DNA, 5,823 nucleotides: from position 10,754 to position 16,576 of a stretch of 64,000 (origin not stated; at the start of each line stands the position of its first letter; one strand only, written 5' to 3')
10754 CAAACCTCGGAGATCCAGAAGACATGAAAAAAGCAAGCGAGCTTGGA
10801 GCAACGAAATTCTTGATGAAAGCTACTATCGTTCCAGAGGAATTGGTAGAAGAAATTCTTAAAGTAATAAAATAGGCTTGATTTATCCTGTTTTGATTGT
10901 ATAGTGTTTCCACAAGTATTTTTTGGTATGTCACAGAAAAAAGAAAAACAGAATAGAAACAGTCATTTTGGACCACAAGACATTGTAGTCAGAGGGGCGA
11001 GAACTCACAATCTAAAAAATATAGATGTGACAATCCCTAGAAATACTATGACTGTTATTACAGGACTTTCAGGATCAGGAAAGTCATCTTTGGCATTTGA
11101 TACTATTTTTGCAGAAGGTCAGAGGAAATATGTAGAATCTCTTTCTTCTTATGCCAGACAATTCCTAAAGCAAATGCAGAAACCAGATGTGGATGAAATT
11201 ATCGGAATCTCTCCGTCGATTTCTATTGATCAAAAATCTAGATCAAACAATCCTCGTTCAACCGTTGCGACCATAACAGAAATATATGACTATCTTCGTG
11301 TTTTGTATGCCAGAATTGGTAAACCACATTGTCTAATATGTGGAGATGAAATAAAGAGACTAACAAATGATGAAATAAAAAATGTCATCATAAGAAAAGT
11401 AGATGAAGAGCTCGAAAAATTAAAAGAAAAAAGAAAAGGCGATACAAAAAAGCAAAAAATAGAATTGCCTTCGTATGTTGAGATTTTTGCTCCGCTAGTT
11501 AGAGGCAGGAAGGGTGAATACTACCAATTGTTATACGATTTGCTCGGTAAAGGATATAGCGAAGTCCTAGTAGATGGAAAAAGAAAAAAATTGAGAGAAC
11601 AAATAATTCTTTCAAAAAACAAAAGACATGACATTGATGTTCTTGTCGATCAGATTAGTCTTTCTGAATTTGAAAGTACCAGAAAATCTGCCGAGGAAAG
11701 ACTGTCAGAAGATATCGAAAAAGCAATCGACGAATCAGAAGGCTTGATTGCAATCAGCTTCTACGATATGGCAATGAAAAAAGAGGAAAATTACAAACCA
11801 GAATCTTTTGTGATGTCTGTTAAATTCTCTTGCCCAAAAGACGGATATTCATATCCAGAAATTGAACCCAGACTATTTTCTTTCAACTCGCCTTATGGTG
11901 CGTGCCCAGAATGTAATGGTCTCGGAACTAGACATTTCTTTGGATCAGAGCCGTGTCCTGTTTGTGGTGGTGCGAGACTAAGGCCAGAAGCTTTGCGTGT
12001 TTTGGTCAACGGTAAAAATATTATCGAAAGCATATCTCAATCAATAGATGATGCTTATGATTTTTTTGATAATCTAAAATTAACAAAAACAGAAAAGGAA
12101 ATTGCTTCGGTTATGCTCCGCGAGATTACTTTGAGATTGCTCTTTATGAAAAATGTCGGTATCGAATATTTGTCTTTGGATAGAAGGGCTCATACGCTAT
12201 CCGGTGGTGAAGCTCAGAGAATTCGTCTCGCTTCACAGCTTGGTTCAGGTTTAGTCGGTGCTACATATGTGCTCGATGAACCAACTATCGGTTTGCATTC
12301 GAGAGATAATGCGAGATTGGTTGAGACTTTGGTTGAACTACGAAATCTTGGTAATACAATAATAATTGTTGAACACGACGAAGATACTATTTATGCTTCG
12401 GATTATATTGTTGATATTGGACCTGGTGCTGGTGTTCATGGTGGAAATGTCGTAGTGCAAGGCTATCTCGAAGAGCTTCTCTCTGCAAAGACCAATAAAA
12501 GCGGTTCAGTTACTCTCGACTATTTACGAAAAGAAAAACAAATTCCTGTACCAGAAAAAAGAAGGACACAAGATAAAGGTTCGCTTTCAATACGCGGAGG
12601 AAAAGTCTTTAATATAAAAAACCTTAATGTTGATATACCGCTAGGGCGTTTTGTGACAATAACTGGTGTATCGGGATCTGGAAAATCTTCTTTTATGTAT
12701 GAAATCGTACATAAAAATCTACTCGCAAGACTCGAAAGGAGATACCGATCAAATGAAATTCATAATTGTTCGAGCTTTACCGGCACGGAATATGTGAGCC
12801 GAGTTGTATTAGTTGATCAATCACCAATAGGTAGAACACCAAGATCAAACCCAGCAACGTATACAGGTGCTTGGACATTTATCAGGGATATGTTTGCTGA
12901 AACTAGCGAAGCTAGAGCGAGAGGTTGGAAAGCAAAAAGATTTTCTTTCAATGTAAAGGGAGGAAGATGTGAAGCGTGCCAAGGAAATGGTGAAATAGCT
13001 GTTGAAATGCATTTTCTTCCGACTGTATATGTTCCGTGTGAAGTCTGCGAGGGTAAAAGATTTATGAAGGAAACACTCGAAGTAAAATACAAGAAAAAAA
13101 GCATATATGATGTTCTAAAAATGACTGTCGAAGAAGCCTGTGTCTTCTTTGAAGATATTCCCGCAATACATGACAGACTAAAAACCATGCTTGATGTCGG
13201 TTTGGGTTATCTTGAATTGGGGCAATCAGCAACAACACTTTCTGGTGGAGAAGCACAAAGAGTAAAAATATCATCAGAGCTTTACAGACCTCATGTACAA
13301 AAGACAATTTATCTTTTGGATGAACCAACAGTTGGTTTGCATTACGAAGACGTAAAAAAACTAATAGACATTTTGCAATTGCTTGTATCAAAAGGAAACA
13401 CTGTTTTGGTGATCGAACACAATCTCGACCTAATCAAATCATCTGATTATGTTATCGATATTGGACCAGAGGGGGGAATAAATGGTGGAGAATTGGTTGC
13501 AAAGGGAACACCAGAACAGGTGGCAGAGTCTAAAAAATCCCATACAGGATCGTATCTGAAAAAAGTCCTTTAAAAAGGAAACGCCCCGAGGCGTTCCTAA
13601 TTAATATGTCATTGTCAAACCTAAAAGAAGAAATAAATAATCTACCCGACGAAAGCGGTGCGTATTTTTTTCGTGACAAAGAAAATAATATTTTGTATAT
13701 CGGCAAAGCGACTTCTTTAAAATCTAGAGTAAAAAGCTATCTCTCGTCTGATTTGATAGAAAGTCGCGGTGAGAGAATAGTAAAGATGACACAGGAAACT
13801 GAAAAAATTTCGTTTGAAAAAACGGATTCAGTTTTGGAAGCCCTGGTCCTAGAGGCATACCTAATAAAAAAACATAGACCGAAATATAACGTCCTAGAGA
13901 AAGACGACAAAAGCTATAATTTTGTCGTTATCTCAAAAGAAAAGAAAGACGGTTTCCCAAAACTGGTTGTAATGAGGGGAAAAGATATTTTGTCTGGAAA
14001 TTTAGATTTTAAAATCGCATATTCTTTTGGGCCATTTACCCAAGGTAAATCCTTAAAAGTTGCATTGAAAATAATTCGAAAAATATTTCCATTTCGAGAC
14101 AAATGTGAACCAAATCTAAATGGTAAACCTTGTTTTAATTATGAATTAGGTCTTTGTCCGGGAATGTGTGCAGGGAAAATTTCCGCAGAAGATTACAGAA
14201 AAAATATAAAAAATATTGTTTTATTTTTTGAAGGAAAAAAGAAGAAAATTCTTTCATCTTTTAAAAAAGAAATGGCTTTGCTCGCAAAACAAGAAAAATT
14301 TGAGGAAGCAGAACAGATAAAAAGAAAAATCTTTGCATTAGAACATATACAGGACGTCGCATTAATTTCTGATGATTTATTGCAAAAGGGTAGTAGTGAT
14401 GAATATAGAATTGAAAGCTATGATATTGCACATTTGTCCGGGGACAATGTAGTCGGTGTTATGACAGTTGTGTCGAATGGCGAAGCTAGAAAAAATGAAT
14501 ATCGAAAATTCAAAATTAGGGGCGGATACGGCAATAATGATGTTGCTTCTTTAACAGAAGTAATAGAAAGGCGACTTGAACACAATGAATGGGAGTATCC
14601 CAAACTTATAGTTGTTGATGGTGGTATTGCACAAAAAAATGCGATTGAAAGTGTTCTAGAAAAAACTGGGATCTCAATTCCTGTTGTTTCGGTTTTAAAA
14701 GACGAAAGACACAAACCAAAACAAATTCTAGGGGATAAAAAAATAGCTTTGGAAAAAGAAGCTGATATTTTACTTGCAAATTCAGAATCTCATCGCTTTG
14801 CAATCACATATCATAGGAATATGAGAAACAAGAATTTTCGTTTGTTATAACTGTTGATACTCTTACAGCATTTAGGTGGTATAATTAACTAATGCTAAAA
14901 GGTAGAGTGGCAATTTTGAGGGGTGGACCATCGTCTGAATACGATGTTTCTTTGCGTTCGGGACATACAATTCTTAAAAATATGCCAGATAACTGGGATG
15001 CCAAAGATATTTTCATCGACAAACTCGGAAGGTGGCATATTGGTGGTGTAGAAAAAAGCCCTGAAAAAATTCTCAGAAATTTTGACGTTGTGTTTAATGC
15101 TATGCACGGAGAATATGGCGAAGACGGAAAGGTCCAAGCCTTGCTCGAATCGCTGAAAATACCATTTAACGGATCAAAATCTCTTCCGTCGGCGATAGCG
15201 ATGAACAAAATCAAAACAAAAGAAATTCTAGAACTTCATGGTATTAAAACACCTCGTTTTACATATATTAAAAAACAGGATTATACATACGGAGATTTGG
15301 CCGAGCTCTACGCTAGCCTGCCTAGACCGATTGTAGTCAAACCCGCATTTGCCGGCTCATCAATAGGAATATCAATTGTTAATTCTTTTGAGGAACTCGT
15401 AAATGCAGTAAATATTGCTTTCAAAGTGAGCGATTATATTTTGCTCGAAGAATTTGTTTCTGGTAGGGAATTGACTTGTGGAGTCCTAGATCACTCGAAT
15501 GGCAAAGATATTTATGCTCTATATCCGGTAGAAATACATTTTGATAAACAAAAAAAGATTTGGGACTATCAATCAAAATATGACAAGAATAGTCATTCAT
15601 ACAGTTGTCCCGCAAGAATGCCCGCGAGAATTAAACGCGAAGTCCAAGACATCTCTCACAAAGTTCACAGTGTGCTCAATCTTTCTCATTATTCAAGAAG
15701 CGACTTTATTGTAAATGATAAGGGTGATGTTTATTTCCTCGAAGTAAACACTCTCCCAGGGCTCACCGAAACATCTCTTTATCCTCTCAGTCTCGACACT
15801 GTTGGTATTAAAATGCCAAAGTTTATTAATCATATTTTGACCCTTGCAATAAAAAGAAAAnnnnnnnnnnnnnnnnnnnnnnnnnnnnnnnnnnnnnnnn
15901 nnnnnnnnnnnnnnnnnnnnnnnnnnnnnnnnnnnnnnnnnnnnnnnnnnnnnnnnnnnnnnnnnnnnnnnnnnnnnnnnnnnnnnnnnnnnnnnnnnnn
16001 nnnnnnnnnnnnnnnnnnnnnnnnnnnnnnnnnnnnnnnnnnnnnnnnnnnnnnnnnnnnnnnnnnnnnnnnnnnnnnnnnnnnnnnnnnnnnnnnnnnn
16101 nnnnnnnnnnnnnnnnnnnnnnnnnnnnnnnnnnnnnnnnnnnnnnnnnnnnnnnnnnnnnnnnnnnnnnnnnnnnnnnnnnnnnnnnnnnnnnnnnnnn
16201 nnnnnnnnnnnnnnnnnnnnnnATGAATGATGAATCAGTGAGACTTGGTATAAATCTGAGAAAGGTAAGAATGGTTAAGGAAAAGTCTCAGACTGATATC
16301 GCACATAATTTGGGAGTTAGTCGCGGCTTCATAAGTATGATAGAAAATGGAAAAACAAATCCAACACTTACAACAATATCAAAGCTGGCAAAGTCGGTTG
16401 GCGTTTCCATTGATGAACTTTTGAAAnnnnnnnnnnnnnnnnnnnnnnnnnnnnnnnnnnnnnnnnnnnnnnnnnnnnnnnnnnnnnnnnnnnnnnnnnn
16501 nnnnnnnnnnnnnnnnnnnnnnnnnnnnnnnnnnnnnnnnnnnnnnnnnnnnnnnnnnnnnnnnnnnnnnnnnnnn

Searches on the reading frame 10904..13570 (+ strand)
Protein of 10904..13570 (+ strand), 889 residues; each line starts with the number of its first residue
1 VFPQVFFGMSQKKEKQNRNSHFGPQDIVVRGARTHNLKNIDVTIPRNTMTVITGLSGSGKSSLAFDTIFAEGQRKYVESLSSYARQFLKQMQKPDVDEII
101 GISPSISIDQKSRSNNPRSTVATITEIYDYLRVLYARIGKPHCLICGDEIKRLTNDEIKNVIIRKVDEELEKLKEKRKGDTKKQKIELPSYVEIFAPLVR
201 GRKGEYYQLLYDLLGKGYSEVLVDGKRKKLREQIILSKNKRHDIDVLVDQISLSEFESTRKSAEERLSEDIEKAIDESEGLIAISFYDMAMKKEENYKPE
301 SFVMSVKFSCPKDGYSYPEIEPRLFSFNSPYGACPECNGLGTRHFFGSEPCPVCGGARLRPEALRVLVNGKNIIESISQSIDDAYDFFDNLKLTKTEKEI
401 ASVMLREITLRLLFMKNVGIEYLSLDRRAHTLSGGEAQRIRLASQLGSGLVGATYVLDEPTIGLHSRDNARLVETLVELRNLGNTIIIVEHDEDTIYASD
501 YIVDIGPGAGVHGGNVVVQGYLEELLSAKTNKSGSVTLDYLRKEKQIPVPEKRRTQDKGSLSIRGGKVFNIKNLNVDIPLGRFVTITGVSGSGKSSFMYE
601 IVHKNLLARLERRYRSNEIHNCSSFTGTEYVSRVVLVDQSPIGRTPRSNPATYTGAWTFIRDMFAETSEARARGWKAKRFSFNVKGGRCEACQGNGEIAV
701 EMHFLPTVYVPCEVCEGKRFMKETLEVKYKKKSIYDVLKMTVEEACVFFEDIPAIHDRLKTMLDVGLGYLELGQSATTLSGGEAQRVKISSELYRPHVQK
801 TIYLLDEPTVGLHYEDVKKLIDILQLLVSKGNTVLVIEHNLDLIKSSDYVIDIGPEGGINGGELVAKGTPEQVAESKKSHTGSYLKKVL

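Call 26: search_protein_families(library=pfam, proteins=[window:10904-13570:+], max_evalue=0.01)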
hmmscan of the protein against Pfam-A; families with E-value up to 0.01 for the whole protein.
window:10904-13570:+ (889 aa): 21 families
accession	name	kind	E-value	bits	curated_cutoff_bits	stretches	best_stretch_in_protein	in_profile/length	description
PF17760.6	UvrA_inter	-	1.1e-20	73.9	23.3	1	190-286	17-107/109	UvrA interaction domain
PF00005.33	ABC_tran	-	7.7e-20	72.3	25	2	764-809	94-136/137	ABC transporter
PF02463.25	SMC_N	-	2.7e-10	40.5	40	0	28-500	6-206/220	RecF/RecN/SMC N terminal domain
PF13304.12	AAA_21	-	6.1e-08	33.5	27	0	786-836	244-295/304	AAA domain, putative AbiEii toxin, Type IV TA system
PF20720.3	nSTAND3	-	3.5e-07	30.5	27.2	0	582-623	18-58/155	Novel STAND NTPase 3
PF13555.12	AAA_29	-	6.4e-07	29.5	27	1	41-63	16-38/61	P-loop containing region of AAA domain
PF20703.3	nSTAND1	-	4.5e-06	27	27.1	0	32-64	18-50/379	Novel STAND NTPase 1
PF13191.12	AAA_16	-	1.2e-05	26.3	32.6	0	45-87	22-63/167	AAA ATPase domain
PF00684.25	DnaJ_CXXCXGXG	-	2.9e-05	24.7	32.7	0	687-719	16-51/65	DnaJ central domain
PF03193.22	RsgA_GTPase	-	0.00012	22.4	30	0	12-64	72-123/174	RsgA GTPase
PF15777.11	Anti-TRAP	-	0.00014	22.2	32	0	333-361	12-43/59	Tryptophan RNA-binding attenuator protein inhibitory protein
PF06745.19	ATPase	-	0.00065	19.6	26.6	0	44-173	16-151/231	KaiC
PF01637.24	ATPase_2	-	0.001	19.3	33.2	0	33-178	4-110/225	ATPase domain predominantly from Archaea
PF13481.12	AAA_25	-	0.0018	18.3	27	0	39-67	25-53/195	AAA domain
PF13401.12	AAA_22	-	0.002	18.9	27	0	48-64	6-22/130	AAA domain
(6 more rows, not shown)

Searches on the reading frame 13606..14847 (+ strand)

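Call 26: search_protein_families(library=pfam, proteins=[window:13606-14847:+], max_evalue=0.01)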
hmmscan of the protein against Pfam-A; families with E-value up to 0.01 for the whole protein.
window:13606-14847:+ (414 aa): 2 families
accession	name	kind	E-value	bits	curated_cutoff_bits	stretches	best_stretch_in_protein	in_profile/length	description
PF08459.17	UvrC_RNaseH_dom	-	5e-34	117.9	22.3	1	266-400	10-159/159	UvrC RNAse H endonuclease domain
PF01541.30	GIY-YIG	-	3.6e-09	37.2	22.6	1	18-95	3-78/78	GIY-YIG catalytic domain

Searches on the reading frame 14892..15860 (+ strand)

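Call 26: search_protein_families(library=pfam, proteins=[window:14892-15860:+], max_evalue=0.01)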
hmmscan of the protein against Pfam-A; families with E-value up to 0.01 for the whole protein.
window:14892-15860:+ (323 aa): 9 families
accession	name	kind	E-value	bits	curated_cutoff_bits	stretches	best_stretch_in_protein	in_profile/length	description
PF07478.18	Dala_Dala_lig_C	-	1.1e-49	169.1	24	1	114-316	3-203/204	D-ala D-ala ligase C-terminus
PF01820.27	Dala_Dala_lig_N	-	7.9e-23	81.7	34.6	2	55-95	81-121/121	D-ala D-ala ligase N-terminus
PF02655.19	ATP-grasp_3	-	1.5e-10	41.8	23.2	1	104-287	2-155/160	ATP-grasp domain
PF02222.28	ATP-grasp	-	5.7e-08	33.1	27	1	113-263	3-138/179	ATP-grasp domain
PF13535.11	ATP-grasp_4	-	5.2e-07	29.8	27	1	144-288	2-151/160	ATP-grasp domain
PF08443.16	RimK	-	8.4e-06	26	21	1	103-189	1-82/188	RimK-like ATP-grasp domain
PF02786.22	CPSase_L_D2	-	1.2e-05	25.3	19.8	1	139-287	33-178/211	Carbamoyl-phosphate synthase L chain, ATP binding domain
PF14397.11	ATPgrasp_ST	-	1.5e-05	24.8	31.4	1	104-165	20-81/278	Sugar-transfer associated ATP-grasp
PF01071.24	GARS_A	-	9.8e-05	22.7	27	1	106-214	3-112/194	Phosphoribosylglycinamide synthetase, ATP-grasp (A) domain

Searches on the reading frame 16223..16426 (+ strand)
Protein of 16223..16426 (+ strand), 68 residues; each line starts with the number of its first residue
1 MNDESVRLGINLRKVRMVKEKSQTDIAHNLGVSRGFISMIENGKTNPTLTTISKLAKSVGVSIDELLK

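Call 5: search_protein_families(library=padloc, proteins=[window:16223-16426:+], max_evalue=0.1)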
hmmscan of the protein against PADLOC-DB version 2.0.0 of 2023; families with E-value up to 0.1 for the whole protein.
window:16223-16426:+ (68 aa): 25 families
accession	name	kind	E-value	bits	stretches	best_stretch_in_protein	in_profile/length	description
PDLC02926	HTH_VI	-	1.6e-13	48.7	1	8-66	2-60/92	-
PDLC03665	Control_protein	-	5.5e-13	47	1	1-67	2-69/77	control protein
PDLC03954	RmrA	-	3.9e-09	33.9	1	9-64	12-67/380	-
PDLC03944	RmrA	-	1.5e-08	32.1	1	11-59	10-58/384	-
PDLC03943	RmrA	-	3.9e-08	30.8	1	9-62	4-57/370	-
PDLC04775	PDC-M69A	-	4.8e-08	31.5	1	7-68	7-68/113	-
PDLC03664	Control_protein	-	1.5e-07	29.8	1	5-66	11-72/74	control protein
PDLC03952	RmrA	-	1.9e-07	28.2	1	12-60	27-75/395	-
PDLC03947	RmrA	-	6.7e-07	26.5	1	7-58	11-62/383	-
PDLC03671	Control_protein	-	8.5e-07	27.1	1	8-67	15-74/84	control protein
PDLC03945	RmrA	-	3.3e-06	24.5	1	9-62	4-57/394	-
PDLC04142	capH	-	4e-06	25.8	1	7-67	6-66/103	capH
PDLC03951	RmrA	-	7e-06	23.2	1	11-66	12-67/400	-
PDLC03668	Control_protein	-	8.4e-05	21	1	11-62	12-63/79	control protein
PDLC03949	RmrA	-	0.0001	19.3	1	14-62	9-57/363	-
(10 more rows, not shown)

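Call 6: search_protein_families(library=ncbifam, proteins=[window:16223-16426:+], max_evalue=0.1)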
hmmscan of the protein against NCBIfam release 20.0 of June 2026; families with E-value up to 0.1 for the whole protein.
window:16223-16426:+ (68 aa): 36 families (the best 25 are shown)
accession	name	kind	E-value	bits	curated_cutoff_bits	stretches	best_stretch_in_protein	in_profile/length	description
NF041951.1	phage_RstR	subfamily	3.3e-11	43.4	80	1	9-67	4-62/108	RstR family transcriptional repressor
TIGR03070.1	couple_hipB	subfamily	6.6e-11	42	71.65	1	8-61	3-56/58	type II toxin-antitoxin system Y4mF family antitoxin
NF007408.0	PRK09943.1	equivalog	1.8e-08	34.2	211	1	1-66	1-66/185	HTH-type transcriptional regulator PuuR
NF006015.0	PRK08154.1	subfamily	4.5e-07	29.3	204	1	7-67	30-90/314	anaerobic benzoate catabolism transcriptional regulator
NF047948.1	male_kill_WMK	equivalog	4.8e-07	29.5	300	1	5-67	160-222/300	WO male-killing family protein Wmk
NF007271.0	PRK09726.1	equivalog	1.3e-06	28.3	79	1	7-63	12-68/88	type II toxin-antitoxin system antitoxin HipB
NF010465.0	PRK13890.1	equivalog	3.1e-06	27.3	96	1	15-67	13-65/121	conjugal transfer protein TrbA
TIGR00270.2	TIGR00270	equivalog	4.4e-06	26.6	110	1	12-64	80-132/159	multiprotein bridging factor aMBF1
NF052239.1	antitox_spr1629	equivalog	1e-05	24.8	335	1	9-62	4-57/377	spr1629 family repressor/antitoxin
NF003162.0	PRK04140.1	equivalog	0.0002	20.5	263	1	10-62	129-181/317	transcriptional regulator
NF046032.1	TransRegSlrRBacil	equivalog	0.00022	21.3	250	1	12-67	6-62/149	HTH-type transcriptional regulator SlrR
NF004471.0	PRK05803.1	subfamily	0.00028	20.2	252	1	17-45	193-221/235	RNA polymerase sporulation sigma factor SigK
NF003055.0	PRK03975.1-2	equivalog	0.001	18.9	122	1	11-42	16-46/140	putative transcriptional regulator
NF041493.1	MobT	equivalog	0.0012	17.7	600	1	12-58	1-47/383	MobT family relaxase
NF038139.1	Reg_Aceta_RamB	equivalog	0.002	16.8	700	1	9-62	4-57/465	acetate metabolism transcriptional regulator RamB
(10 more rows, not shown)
